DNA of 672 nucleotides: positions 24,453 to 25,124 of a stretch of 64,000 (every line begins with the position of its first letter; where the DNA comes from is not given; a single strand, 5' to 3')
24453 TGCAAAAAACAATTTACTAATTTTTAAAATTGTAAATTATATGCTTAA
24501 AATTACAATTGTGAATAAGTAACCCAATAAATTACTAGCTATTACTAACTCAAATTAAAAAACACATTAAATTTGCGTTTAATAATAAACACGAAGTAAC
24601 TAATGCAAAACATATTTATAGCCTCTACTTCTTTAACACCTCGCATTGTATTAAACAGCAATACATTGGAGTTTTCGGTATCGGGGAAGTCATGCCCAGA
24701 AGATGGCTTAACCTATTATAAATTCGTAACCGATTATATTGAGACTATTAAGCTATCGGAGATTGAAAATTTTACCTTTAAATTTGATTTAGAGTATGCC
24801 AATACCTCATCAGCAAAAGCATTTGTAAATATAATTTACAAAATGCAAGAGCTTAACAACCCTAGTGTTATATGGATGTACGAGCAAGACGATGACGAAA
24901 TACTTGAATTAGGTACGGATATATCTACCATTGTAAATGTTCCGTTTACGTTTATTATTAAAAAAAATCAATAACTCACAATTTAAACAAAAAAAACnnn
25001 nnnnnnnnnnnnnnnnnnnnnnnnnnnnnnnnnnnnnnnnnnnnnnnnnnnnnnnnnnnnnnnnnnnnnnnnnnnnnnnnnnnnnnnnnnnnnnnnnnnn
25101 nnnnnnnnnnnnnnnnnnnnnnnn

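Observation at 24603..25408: SiaC-like DUF1987 gene paired with a bacilliredoxin (YphP/BrxA-like CGC) gene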

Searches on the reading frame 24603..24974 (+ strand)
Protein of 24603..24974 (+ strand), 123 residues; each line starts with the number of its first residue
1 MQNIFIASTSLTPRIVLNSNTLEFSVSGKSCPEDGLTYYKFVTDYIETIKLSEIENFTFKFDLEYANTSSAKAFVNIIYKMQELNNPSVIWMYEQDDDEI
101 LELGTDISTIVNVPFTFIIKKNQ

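Call 3: search_protein_families(library=pfam, proteins=[window:24603-24974:+], max_evalue=0.01)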
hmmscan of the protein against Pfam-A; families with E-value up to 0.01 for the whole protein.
window:24603-24974:+ (123 aa): 1 family
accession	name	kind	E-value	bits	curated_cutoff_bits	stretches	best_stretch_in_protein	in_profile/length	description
PF09345.15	SiaC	-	1.1e-23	83.7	24.5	1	6-118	1-118/120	SiaC family regulatory phosphoprotein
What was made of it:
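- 24603..24974 (+): siaC-like gene (DUF1987, 123 aa) with an invariant N67-T68-S69 phospho-switch triad. PF09345 at E 1e-23 (call 3).
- Checked: ORF 24603-24974 (+), 123 aa, matches PF09345 SiaC/DUF1987 at E 1.1e-23, 83.7 bits against a cutoff of 24.5 (call 3).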

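Call 4: search_protein_families(library=ncbifam, proteins=[window:24603-24974:+], max_evalue=0.01)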
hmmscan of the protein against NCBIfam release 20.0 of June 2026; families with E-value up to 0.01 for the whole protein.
window:24603-24974:+ (123 aa): 1 family
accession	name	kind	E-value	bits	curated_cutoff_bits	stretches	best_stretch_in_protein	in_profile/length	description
NF038265.1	phos_prot_SiaC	equivalog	6.2e-14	52.1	150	1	3-116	2-119/122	biofilm regulation phosphoprotein SiaC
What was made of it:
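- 24603..24974 (+): NCBIfam SiaC equivalog gives only 52 bits against a cutoff of 150 (call 4).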

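Call 9: find_homologous_proteins(query=window:24603-24974:+)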
Query window:24603-24974:+ (123 aa): 6 proteins with E <= 0.001 among 10 candidates.
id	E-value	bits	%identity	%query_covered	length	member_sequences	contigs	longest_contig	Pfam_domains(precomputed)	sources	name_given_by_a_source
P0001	2.0e-73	262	100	100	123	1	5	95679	PF09345.16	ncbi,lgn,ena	-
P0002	9.5e-63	227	88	99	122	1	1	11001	PF09345.16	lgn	-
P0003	2.6e-46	174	67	100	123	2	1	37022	PF09345.16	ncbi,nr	ncbi:MAG: DUF1987 domain-containing protein [Bacteroidia bacterium]|nr:DUF1987 domain-containing pro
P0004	2.5e-45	171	65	98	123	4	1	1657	PF09345.16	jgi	jgi:SiaC family regulatory phosphoprotein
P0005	8.6e-43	163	62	100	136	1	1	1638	PF09345.16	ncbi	-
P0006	1.9e-41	159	60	98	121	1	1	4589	PF09345.16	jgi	jgi:hypothetical protein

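Call 10: find_encoding_contigs(protein=P0003, flank=10000, max_places=4)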
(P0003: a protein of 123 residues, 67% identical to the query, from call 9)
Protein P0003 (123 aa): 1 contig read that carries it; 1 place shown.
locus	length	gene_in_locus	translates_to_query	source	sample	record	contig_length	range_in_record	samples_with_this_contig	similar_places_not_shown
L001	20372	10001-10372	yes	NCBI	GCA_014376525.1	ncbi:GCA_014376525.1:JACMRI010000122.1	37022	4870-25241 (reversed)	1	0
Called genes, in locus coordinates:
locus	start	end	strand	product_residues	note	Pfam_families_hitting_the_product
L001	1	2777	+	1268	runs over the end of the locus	PF04563:RNA_pol_Rpb2_1, PF04561:RNA_pol_Rpb2_2, PF04565:RNA_pol_Rpb2_3, PF10385:RNA_pol_Rpb2_45, PF00562:RNA_pol_Rpb2_6, PF04560:RNA_pol_Rpb2_7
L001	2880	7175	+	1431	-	PF04997:RNA_pol_Rpb1_1, PF00623:RNA_pol_Rpb1_2, PF04983:RNA_pol_Rpb1_3, PF05000:RNA_pol_Rpb1_4, PF04998:RNA_pol_Rpb1_5, PF01333:Apocytochr_F_C (faint), PF25984:BSH_YknX (faint)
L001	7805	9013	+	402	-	PF02441:Flavoprotein, PF04127:DFP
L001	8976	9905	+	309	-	PF16119:DUF4835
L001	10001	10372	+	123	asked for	PF09345:SiaC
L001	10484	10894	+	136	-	PF06491:Disulph_isomer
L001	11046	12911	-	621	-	PF26696:PTL_trimer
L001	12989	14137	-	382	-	PF26696:PTL_trimer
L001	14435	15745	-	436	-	PF26696:PTL_trimer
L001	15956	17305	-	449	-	PF26696:PTL_trimer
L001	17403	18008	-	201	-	PF01569:PAP2 (weak)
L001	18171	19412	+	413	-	PF00364:Biotin_lipoyl, PF02817:E3_binding, PF00198:2-oxoacid_dh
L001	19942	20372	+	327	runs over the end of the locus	PF00268:Ribonuc_red_sm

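Call 11: find_encoding_contigs(protein=P0002, flank=10000, max_places=4)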
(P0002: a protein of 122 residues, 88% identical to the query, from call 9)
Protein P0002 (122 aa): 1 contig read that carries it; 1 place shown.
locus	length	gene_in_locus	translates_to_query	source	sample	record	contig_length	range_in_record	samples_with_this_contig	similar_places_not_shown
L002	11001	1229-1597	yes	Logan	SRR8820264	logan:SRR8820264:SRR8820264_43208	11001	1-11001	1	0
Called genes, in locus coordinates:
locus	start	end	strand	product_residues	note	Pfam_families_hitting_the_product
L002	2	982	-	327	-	?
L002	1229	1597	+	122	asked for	PF09345:SiaC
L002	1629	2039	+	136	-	PF06491:Disulph_isomer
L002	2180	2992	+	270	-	PF00801:PKD (faint), PF18911:PKD_4 (weak)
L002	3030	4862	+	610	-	PF00512:HisKA, PF02518:HATPase_c, PF00072:Response_reg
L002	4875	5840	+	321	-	-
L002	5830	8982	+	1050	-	PF07494:Reg_prop (faint), PF07495:Y_Y_Y, PF07228:SpoIIE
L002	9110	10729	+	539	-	PF01082:Cu2_monooxygen (weak), PF18962:Por_Secre_tail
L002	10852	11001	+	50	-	?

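Call 12: find_encoding_contigs(protein=P0001, flank=10000, max_places=3)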
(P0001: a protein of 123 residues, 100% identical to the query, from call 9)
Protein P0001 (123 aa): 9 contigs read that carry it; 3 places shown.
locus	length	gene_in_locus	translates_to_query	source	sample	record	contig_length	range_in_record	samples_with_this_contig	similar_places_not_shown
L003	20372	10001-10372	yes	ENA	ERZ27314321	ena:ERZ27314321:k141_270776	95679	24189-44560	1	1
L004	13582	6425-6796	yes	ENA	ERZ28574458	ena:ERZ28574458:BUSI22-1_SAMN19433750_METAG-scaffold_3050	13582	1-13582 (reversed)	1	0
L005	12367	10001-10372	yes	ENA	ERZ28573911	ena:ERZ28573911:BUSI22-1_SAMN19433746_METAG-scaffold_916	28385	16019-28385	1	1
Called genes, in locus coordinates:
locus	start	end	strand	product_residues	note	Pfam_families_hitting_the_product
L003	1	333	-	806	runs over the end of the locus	PF02706:Wzz, PF13807:GNVR, PF01656:CbiA (weak), PF10609:ParA (weak), PF13614:AAA_31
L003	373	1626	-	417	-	-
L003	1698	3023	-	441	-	PF02661:Fic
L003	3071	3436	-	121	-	PF03960:ArsC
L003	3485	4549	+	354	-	PF03706:LPG_synthase_TM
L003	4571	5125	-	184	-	PF06210:DUF1003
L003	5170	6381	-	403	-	PF00926:DHBP_synthase, PF00925:GTP_cyclohydro2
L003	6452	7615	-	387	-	PF00534:Glycos_transf_1, PF13692:Glyco_trans_1_4, PF13524:Glyco_trans_1_2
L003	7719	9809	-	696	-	PF13231:PMT_2 (weak)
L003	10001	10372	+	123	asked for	PF09345:SiaC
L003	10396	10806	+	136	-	PF06491:Disulph_isomer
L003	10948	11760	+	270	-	PF00801:PKD (faint), PF18911:PKD_4 (weak)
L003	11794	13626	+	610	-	PF00512:HisKA, PF02518:HATPase_c, PF00072:Response_reg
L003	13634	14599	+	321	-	-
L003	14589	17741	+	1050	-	PF07494:Reg_prop (faint), PF07495:Y_Y_Y, PF07228:SpoIIE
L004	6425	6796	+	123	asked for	PF09345:SiaC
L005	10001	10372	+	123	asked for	PF09345:SiaC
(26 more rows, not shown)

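Call 15: search_solved_structures(query=window:24603-24974:+, max_evalue=1, show_alignments=2)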
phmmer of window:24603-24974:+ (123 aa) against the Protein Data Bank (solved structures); distinct sequences matched with E-value up to 1: 3.
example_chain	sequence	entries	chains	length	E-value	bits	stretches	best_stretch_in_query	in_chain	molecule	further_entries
6kko_C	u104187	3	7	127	2.5e-06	30.9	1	2-116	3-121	DUF1987 domain-containing protein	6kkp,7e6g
6k4f_U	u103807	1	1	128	2.5e-06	30.9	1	2-116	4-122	DUF1987 domain-containing protein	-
8dmh_a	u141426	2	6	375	0.26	14.7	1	60-99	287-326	Glycoprotein G2,Cobalamin adenosyltransferase-like domain-containing protein trimerization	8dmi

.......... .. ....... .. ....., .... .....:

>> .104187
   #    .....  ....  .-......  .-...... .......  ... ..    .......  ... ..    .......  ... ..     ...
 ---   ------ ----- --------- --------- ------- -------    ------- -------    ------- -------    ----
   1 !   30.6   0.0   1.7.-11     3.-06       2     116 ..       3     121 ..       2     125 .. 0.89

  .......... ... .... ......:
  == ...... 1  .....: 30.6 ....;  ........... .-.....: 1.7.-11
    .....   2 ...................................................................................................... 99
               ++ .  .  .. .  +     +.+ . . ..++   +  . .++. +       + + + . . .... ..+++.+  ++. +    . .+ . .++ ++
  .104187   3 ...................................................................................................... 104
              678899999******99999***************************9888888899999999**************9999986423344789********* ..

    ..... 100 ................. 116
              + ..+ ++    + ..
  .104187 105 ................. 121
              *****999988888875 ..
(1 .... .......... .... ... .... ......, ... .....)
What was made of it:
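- On SiaC proper (orthologue in a SiaABCD system): It aligns to LNTSS of 6KKO (call 15).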

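Call 17: find_related_loci(query=A1, collection=genome_contigs, flank=6000)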
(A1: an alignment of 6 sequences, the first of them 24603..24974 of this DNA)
Query A1 (123 aa) in genome_contigs; peptide patterns used: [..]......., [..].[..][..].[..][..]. (x = any residue, [..] = any of these).
86 stretches matched a pattern; 2 encode a relative of the query (tblastn E <= 1e-3); 2 distinct loci.
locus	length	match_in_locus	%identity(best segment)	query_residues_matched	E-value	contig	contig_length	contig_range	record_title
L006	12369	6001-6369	67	1-123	2e-54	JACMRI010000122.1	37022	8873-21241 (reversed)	MAG: Bacteroidia bacterium isolate LF-bin-500 FL-bin-500-contig-k141_1479474, whole genome shotgun sequence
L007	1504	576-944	66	1-123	1e-55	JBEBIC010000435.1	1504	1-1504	MAG: Bacteroidia bacterium isolate SF1_2_14 NODE_103571_length_1504_cov_3.543772, whole genome shotgun sequence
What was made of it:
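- Tried and rejected: The genome_contigs scan gave only 2 loci, both in the same clade (call 17). The only labels on relatives are 'MAG: Bacteroidia bacterium' (calls 9, 17).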

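Call 26: find_homologous_proteins(query=A1, max_evalue=0.001)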
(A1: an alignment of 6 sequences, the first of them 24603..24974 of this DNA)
Query A1 (6 sequences) (123 aa, profile of the alignment): 36 proteins with E <= 0.001 among 1050 candidates.
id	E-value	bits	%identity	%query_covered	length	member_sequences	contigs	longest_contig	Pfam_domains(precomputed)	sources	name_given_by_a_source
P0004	5.5e-67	241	65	98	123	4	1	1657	PF09345.16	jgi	jgi:SiaC family regulatory phosphoprotein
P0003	2.3e-66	239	67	100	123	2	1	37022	PF09345.16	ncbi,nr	ncbi:MAG: DUF1987 domain-containing protein [Bacteroidia bacterium]|nr:DUF1987 domain-containing pro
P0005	1.1e-65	237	62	100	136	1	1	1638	PF09345.16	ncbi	-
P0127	1.7e-65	237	62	100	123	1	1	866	PF09345.16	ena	-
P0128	2.8e-65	236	62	100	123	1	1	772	PF09345.16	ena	-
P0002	3.5e-65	235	88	99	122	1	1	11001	PF09345.16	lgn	-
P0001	1.6e-64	233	100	100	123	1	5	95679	PF09345.16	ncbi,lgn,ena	-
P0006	1.2e-61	224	60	98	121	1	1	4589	PF09345.16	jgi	jgi:hypothetical protein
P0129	2.0e-22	97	40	98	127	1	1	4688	PF09345.16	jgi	-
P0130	3.6e-22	97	36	95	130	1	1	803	PF09345.16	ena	-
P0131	5.1e-21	93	41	87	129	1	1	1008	PF09345.16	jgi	jgi:hypothetical protein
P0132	1.1e-20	92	36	94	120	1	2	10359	PF09345.16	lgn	-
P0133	2.1e-20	91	31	95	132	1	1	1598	PF09345.16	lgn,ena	-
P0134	2.9e-19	87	34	95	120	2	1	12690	PF09345.16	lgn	-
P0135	4.8e-19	86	31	95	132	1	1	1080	PF09345.16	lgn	-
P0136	1.1e-18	85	31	95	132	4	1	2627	PF09345.16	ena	-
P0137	1.5e-18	85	31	95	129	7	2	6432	PF09345.16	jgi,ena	-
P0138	2.3e-18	84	34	96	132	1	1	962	PF09345.16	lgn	-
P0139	7.9e-18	83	32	95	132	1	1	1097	PF09345.16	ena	-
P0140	1.6e-17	82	33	95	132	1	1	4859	PF09345.16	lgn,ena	-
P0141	6.0e-17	80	31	95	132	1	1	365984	PF09345.16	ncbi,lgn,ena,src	-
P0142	6.3e-17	80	31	95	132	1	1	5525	PF09345.16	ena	-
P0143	7.1e-17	79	29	95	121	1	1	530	PF09345.16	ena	-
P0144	9.6e-17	79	31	95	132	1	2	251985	PF09345.16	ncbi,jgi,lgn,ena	jgi:hypothetical protein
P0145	1.2e-16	79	32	95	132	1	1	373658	PF09345.16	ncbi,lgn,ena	-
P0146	7.7e-16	76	30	96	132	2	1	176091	PF09345.16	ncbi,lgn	-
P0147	2.6e-15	74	40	86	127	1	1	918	PF09345.16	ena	-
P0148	3.1e-14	71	29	95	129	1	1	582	PF09345.16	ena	-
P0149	3.1e-14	71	31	96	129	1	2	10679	PF09345.16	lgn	-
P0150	1.2e-13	69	27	95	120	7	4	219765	PF09345.16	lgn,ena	-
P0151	1.7e-13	69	29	95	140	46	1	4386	PF09345.16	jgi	jgi:hypothetical protein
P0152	1.7e-12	65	31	96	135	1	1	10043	PF09345.16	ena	-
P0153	4.2e-10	58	21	93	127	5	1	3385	PF09345.16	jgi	jgi:hypothetical protein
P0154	1.1e-9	56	26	95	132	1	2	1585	PF09345.16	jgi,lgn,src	-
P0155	1.5e-8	53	27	86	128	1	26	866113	PF09345.16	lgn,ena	-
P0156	3.1e-5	42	32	89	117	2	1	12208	PF09345.16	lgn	-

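Call 27: find_encoding_contigs(protein=P0006, flank=6000, max_places=2)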
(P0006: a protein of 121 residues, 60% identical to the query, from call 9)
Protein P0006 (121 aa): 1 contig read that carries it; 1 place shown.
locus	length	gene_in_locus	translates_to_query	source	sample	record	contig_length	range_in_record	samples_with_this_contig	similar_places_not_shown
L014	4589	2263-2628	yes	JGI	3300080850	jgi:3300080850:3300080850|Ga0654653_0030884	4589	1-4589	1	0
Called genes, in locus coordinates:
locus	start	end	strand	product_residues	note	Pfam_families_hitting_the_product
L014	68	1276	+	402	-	PF02441:Flavoprotein, PF04127:DFP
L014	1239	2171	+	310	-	PF16119:DUF4835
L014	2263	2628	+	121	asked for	PF09345:SiaC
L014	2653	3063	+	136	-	PF06491:Disulph_isomer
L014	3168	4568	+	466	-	PF01565:FAD_binding_4, PF02913:FAD-oxidase_C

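Call 28: find_encoding_contigs(protein=P0129, flank=6000, max_places=2)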
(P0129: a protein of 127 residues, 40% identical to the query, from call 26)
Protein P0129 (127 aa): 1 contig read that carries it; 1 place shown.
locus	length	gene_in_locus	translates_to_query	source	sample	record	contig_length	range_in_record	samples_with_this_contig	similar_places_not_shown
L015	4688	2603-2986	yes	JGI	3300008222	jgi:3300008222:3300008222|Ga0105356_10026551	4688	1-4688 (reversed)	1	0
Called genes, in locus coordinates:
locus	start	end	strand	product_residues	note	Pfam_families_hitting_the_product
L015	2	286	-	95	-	?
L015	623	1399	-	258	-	PF07584:BatA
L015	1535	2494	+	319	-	-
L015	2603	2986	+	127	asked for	PF09345:SiaC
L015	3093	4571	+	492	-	PF00289:Biotin_carb_N, PF02222:ATP-grasp, PF02655:ATP-grasp_3 (faint), PF02786:CPSase_L_D2, PF07478:Dala_Dala_lig_C, PF02785:Biotin_carb_C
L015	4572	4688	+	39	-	?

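Call 29: find_encoding_contigs(protein=P0132, flank=8000, max_places=2)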
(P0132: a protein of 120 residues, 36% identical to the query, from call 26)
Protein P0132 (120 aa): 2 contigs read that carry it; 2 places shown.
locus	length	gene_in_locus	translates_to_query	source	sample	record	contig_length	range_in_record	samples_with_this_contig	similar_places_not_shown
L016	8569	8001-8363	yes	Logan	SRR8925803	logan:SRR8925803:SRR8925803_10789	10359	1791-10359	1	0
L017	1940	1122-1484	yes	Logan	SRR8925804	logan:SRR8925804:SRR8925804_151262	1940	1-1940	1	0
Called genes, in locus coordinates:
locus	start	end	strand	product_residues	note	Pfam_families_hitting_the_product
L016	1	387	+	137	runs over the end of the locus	-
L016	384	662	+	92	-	-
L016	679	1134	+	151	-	-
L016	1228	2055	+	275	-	PF01832:Glucosaminidase (weak)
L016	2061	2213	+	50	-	-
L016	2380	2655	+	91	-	-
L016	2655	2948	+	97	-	-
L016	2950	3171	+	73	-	-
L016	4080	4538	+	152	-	-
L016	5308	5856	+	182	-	-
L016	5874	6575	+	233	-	-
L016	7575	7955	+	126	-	PF09345:SiaC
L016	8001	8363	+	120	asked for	PF09345:SiaC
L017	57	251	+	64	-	-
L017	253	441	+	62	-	-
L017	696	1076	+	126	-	PF09345:SiaC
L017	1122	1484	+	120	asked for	PF09345:SiaC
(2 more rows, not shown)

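Call 30: find_encoding_contigs(protein=P0141, flank=8000, max_places=1)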
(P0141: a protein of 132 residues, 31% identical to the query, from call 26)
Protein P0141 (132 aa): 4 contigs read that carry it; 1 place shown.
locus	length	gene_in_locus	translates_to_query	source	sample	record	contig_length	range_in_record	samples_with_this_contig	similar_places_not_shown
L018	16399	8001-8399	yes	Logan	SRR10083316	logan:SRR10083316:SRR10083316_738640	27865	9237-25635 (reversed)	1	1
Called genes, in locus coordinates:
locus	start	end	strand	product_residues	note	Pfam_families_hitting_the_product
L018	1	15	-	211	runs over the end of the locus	PF00293:NUDIX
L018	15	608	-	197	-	-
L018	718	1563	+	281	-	PF01790:LGT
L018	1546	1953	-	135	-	PF25056:DUF7793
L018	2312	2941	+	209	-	-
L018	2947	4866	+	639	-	PF18962:Por_Secre_tail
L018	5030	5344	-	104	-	PF19897:DUF6370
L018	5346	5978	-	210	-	PF00132:Hexapep, PF25084:LbH_EIF2B (faint), PF25087:GMPPB_C (faint), PF14602:Hexapep_2 (faint), PF00132:Hexapep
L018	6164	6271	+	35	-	-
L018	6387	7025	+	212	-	-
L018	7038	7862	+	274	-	-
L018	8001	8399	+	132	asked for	PF09345:SiaC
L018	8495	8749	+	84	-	-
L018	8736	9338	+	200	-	PF03938:OmpH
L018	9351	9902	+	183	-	PF16271:DUF4924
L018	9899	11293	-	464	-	PF01565:FAD_binding_4, PF02913:FAD-oxidase_C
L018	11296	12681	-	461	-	PF23023:Anti-Pycsar_Apyc1 (weak), PF00753:Lactamase_B, PF16661:Lactamase_B_6, PF12706:Lactamase_B_2, PF10996:Beta-Casp, PF07521:RMMBL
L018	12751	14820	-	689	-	PF13414:TPR_11 (faint), PF07676:PD40 (faint), PF05359:DUF748 (weak), PF00691:OmpA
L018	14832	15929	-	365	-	-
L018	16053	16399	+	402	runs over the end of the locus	PF00108:Thiolase_N, PF02803:Thiolase_C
